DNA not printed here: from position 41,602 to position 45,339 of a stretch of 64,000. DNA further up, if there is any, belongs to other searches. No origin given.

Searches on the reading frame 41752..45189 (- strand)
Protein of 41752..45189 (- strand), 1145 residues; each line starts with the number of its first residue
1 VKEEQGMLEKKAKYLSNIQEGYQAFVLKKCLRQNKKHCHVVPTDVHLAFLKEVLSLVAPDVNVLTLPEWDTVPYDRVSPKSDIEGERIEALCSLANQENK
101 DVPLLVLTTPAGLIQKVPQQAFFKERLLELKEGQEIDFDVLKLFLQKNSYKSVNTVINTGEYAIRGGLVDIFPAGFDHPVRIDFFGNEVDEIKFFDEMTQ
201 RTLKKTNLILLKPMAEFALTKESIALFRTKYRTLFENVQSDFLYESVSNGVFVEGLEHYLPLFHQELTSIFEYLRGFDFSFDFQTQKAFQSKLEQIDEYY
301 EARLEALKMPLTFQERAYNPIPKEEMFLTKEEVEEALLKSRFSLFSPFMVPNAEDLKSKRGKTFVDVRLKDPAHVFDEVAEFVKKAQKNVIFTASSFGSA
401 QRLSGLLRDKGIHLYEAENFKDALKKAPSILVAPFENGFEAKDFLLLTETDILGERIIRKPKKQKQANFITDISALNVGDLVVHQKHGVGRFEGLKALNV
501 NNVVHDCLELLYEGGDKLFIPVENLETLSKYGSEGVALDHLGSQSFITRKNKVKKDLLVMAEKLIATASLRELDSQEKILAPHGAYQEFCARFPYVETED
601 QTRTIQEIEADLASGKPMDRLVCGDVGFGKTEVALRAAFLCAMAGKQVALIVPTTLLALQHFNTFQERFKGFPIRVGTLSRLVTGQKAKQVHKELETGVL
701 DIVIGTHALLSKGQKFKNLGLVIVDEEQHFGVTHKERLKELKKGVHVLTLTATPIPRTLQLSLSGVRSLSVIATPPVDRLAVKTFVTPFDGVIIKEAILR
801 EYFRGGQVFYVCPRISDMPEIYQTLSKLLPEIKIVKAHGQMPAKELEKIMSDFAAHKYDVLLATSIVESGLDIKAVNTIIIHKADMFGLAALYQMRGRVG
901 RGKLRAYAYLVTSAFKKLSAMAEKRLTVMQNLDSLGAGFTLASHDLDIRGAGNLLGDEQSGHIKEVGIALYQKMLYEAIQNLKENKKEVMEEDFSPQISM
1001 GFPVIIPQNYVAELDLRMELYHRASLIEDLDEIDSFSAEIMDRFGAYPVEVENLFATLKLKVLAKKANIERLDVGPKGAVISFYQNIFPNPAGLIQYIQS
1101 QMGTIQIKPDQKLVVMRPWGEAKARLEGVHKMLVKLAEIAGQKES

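Call 22: search_protein_families(library=pfam, proteins=[window:41752-45189:-], max_evalue=0.00001)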
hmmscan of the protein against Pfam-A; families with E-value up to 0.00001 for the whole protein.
window:41752-45189:- (1145 aa): 8 families
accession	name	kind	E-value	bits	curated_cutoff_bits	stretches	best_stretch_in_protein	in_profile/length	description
PF00270.35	DEAD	-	3.5e-28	98.9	26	1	598-759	1-164/167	DEAD/DEAH box helicase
PF03461.20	TRCF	-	1.1e-22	80.6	25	1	1002-1091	3-92/95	TRCF domain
PF17757.6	UvrB_inter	-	6.5e-22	77.9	22.9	1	128-217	1-91/91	UvrB interaction domain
PF00271.37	Helicase_C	-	1.9e-21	76.8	23.5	1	797-902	4-109/110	Helicase conserved C-terminal domain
PF02559.22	CarD_TRCF_RID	-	4.1e-19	68.8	23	1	476-531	1-56/57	CarD-like/TRCF RID domain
PF21132.2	MFD_D3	-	1.7e-09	37.9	21.8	1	382-452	1-73/73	MFD, D3 domain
PF04851.21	ResIII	-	1.2e-08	35.5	22.5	1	600-754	7-162/164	Type III restriction enzyme, res subunit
PF22590.2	Cas3-like_C_2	-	6.1e-07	30.1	27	1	805-902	2-104/106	CRISPR-associated nuclease/helicase Cas3, C-terminal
